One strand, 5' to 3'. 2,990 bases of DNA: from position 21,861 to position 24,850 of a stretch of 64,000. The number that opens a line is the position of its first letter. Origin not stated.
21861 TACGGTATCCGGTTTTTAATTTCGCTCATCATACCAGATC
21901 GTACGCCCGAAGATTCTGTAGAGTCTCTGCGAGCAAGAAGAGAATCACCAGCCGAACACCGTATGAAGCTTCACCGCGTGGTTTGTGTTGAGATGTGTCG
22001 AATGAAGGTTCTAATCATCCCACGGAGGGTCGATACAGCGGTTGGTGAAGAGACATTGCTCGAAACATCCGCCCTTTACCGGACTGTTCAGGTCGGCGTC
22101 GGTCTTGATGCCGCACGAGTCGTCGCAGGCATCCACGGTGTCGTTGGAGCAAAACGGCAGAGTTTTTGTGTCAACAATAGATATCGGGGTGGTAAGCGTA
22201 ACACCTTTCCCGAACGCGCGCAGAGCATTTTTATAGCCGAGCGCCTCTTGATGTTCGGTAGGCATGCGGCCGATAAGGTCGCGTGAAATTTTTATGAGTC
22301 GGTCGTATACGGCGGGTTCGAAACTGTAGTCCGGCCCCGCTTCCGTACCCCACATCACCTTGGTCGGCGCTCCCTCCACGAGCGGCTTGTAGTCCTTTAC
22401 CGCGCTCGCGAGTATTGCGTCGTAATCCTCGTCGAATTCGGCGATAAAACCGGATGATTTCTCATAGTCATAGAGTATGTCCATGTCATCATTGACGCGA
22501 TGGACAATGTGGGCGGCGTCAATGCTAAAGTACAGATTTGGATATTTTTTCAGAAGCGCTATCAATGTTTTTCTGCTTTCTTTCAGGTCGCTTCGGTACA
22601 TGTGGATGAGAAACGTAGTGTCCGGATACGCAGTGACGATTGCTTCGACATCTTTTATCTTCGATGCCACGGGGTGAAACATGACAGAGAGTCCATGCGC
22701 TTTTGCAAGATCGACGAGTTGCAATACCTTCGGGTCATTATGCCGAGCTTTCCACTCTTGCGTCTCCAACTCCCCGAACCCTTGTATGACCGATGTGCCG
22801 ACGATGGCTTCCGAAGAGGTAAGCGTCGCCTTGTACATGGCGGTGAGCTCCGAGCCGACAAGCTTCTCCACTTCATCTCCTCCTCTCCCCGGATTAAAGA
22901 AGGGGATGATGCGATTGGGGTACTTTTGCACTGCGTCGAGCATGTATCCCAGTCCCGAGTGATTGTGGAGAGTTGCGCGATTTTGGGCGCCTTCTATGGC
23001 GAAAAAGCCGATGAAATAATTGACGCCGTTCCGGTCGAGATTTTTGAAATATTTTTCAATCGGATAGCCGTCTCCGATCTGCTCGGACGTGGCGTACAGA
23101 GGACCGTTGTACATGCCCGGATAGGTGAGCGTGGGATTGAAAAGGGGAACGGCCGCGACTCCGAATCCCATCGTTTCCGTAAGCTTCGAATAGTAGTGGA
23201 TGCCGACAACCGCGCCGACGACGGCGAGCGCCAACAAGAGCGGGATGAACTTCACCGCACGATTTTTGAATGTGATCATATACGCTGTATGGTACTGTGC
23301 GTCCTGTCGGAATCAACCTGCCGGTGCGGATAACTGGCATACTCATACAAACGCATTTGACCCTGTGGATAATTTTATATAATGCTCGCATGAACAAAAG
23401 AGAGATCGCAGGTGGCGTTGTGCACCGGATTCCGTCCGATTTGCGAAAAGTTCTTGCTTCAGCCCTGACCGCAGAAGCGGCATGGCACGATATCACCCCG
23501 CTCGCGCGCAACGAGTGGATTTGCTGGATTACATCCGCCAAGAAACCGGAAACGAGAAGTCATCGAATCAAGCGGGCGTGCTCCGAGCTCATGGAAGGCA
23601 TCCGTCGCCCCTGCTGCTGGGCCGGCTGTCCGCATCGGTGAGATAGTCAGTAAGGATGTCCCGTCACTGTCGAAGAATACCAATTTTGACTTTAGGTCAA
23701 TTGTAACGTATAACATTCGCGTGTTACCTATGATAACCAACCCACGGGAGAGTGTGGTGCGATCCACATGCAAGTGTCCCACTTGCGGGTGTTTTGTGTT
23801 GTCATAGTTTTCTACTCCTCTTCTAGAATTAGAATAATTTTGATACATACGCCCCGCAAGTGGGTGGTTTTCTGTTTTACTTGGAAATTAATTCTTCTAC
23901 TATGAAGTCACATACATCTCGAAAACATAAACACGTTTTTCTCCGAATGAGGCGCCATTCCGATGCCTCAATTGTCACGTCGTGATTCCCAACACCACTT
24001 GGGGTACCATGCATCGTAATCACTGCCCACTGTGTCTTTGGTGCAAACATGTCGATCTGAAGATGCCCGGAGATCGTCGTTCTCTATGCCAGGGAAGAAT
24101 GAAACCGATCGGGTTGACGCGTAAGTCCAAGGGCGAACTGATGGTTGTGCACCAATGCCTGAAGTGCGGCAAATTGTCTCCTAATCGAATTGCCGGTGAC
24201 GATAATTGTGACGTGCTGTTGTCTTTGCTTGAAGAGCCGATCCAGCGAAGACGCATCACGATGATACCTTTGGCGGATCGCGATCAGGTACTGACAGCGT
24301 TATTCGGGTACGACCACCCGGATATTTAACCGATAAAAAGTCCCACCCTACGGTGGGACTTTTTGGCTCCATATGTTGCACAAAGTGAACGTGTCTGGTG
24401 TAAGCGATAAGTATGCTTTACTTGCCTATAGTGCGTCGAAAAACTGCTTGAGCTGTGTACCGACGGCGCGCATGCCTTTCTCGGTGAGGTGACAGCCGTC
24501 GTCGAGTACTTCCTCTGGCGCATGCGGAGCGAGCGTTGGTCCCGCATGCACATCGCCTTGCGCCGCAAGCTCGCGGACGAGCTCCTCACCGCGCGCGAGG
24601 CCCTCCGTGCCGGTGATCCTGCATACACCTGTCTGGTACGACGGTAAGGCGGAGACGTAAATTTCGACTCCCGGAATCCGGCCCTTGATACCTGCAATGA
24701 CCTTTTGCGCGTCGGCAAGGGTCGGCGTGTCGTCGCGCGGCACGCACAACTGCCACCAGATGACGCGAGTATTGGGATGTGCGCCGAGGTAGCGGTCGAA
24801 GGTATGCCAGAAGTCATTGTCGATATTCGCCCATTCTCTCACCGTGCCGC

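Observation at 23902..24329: RNHCP zinc-ribbon gene split by a single-base frameshift at a T5 homopolymer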

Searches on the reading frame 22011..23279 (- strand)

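Call 28: search_protein_families(library=pfam, proteins=[window:22011-23279:-], max_evalue=0.01)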
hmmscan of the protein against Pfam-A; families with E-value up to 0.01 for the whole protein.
window:22011-23279:- (422 aa): 1 family
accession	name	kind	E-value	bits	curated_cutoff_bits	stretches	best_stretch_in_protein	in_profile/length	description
PF04909.20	Amidohydro_2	-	5e-06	26.9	26.4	1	169-357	110-288/289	Amidohydrolase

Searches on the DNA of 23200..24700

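Call 26: search_rna_families(source=window, start=23200, end=24700, threshold=evalue, max_evalue=1)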
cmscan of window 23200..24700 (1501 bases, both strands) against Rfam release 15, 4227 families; matches with E-value up to 1: 1.
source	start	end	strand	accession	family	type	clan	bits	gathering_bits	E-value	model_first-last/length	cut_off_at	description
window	24302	24368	+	RF02064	STnc370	Gene; sRNA;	-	29.3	54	0.18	1-71/71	no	Enterobacterial sRNA STnc370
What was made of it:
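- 24335..24364 (+): Intrinsic terminator of the RNHCP gene: stem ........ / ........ followed by T5. A sub-threshold Rfam hit to the sRNA family STnc370 covers this hairpin (call 26).
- Tried and rejected: Rfam found nothing at the recoding site or the leader, only a sub-threshold hit on the 3' terminator (call 26).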

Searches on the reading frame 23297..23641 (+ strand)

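Call 28: search_protein_families(library=pfam, proteins=[window:23297-23641:+], max_evalue=0.01)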
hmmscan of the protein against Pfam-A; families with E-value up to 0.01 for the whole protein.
window:23297-23641:+ (114 aa): 2 families
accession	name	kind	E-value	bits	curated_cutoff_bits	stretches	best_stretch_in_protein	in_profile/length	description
PF13376.11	OmdA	-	2.4e-17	63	25.6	1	45-101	4-60/60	Bacteriocin-protection, YdeI or OmpD-Associated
PF19771.4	DUF6257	-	0.0014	18.8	26.2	1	25-50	18-41/61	Family of unknown function (DUF6257)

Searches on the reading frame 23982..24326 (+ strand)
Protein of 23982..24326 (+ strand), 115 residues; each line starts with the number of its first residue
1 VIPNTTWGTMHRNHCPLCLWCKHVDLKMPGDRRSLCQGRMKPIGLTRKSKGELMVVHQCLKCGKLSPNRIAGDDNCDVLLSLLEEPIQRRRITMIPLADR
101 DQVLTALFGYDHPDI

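Call 4: search_protein_families(library=pfam, proteins=[window:23982-24326:+], max_evalue=0.01)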
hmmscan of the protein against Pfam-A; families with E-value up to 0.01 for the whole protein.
seq(115 aa): 1 family
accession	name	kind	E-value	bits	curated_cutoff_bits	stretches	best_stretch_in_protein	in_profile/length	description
PF12647.12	RNHCP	-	3.1e-27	94.8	24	1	3-79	14-89/90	RNHCP domain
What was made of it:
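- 23982..23984 (+): GTG, the only canonical in-frame start before the motif. Rejected as the real start. Starting here would remove the invariant first Cys pair (call 4).
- On RNHCP domain family (Pfam PF12647): The GTG-23982 ORF scores 94.8 bits but covers only positions 14-89 (call 4).
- Checked: The GTG-23982 ORF covers only positions 14-89 (call 4), so the domain does extend upstream of the only in-frame start.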

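Call 7: find_encoding_contigs(protein=window:23982-24326:+, flank=3000)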
Protein seq(115 aa) (115 aa): no gene with exactly this product is on record in the collection.
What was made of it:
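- Tried and rejected: Exact look-up of the 115-aa GTG ORF in public assemblies found nothing (call 7).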
